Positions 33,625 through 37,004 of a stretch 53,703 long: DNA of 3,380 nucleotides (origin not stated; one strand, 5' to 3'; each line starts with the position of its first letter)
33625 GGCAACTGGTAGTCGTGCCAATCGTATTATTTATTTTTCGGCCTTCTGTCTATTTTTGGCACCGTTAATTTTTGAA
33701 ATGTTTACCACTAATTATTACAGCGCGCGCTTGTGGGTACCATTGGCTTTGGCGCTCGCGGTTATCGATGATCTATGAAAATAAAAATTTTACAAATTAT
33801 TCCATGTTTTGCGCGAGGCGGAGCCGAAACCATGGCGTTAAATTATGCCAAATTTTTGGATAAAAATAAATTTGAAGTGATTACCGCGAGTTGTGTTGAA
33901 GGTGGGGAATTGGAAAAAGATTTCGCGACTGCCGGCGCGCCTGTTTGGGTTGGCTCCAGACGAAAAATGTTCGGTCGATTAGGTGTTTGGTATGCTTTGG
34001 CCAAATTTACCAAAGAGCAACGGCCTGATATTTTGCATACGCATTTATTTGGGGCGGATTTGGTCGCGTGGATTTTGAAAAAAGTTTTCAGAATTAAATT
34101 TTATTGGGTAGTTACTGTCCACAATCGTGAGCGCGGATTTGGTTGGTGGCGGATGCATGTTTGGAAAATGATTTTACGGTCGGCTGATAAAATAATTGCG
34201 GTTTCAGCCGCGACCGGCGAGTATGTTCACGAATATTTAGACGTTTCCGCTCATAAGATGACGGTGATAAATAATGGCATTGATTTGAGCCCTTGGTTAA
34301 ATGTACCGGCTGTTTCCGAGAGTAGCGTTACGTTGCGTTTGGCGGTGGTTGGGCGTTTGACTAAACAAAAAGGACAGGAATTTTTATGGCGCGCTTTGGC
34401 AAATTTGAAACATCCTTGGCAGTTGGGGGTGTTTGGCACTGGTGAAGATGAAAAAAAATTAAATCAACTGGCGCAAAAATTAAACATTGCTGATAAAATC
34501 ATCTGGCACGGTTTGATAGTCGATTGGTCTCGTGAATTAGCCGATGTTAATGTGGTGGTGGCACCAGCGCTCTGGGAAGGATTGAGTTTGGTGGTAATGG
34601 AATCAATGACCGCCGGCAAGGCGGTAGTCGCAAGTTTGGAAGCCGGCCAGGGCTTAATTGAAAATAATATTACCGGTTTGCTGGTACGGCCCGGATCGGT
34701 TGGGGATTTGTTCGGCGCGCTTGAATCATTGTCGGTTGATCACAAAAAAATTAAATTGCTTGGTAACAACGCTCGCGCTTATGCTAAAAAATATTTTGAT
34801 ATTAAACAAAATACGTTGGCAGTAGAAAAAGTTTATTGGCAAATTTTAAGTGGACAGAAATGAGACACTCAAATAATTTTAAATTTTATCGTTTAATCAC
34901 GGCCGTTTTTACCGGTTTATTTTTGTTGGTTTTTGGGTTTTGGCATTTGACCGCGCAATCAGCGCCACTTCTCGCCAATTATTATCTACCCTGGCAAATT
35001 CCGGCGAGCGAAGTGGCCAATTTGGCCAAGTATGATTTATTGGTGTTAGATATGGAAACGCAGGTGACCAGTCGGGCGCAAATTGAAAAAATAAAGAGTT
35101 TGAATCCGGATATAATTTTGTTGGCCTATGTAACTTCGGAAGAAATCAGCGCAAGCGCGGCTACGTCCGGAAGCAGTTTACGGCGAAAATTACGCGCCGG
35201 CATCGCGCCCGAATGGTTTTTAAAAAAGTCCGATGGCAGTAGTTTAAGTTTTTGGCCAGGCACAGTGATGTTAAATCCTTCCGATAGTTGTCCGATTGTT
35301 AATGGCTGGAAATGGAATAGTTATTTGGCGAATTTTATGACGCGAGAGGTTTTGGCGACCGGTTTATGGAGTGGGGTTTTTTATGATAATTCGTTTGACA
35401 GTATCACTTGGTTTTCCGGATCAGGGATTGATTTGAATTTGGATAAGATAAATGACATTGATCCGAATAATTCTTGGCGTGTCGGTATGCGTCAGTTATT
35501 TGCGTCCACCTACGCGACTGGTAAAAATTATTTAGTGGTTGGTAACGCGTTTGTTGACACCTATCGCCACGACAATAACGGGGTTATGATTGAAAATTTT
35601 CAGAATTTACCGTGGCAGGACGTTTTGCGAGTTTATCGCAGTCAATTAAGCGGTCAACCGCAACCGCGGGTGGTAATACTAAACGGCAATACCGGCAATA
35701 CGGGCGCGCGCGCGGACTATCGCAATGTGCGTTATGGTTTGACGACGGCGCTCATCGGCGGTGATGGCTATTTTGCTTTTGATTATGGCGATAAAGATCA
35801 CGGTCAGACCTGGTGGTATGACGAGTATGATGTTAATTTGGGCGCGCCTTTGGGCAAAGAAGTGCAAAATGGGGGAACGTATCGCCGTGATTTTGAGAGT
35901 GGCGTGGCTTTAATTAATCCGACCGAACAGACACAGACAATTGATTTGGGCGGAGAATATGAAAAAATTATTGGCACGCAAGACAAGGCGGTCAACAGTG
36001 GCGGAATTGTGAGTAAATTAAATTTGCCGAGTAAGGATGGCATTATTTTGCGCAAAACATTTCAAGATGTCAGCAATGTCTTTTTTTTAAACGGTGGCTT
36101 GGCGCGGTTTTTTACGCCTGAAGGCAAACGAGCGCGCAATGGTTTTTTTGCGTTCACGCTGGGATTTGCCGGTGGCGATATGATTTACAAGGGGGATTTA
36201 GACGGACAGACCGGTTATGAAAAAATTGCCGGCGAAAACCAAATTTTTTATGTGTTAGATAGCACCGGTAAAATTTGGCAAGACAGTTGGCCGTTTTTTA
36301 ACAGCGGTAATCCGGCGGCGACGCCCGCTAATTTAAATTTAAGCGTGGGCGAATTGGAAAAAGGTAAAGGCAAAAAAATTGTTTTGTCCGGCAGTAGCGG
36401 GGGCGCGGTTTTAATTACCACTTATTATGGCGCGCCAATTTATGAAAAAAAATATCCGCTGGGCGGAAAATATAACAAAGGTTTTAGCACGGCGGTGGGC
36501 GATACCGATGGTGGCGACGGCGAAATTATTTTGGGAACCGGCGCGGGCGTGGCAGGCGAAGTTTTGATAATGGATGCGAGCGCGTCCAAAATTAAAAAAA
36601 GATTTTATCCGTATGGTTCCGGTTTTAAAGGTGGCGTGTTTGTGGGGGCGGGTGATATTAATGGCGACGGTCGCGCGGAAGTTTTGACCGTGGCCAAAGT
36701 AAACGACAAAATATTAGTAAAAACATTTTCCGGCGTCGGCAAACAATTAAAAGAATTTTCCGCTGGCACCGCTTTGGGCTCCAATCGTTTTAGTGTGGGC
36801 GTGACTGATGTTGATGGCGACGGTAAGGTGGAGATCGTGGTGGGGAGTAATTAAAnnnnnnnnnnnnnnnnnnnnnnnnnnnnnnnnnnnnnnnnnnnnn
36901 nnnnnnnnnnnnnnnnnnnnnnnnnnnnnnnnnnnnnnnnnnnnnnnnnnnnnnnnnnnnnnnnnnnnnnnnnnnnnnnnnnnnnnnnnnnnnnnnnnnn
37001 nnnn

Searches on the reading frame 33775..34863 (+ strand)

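Call 107: search_protein_families(library=pfam, proteins=[window:33775-34863:+], max_evalue=0.001)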
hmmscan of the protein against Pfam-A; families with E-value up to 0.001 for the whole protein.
window:33775-34863:+ (362 aa): 6 families
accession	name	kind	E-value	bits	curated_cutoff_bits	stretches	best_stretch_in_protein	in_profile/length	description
PF13439.12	Glyco_transf_4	-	1.1e-24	87.8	28.5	1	15-172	2-169/170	Glycosyltransferase Family 4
PF13692.12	Glyco_trans_1_4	-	2.5e-24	86.6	27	1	188-319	3-139/142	Glycosyl transferases group 1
PF00534.26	Glycos_transf_1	-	2.6e-24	86.1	26.4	1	189-334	18-170/172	Glycosyl transferases group 1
PF13579.12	Glyco_trans_4_4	-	5e-18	66.4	29.7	1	15-168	1-158/158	Glycosyl transferase 4-like domain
PF20706.3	GT4-conflict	-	8.4e-06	25.4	26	1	133-293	143-317/385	Family 4 Glycosyltransferase in conflict systems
PF13477.12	Glyco_trans_4_2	-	5.5e-05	23.8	23.4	1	15-144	7-139/139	Glycosyl transferase 4-like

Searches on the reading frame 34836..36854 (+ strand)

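Call 107: search_protein_families(library=pfam, proteins=[window:34836-36854:+], max_evalue=0.001)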
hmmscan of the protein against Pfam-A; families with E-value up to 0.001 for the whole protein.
window:34836-36854:+ (672 aa): 3 families
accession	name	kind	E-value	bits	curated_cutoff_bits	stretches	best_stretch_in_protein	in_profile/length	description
PF14885.12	GHL15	-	6e-31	108.8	27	1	87-356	1-270/271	Hypothetical glycosyl hydrolase family 15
PF13517.12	FG-GAP_3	-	3.7e-07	31.1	26.9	1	607-669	1-61/61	FG-GAP-like repeat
PF01839.29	FG-GAP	-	2.9e-05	24.3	22.1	0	653-671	4-22/37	FG-GAP repeat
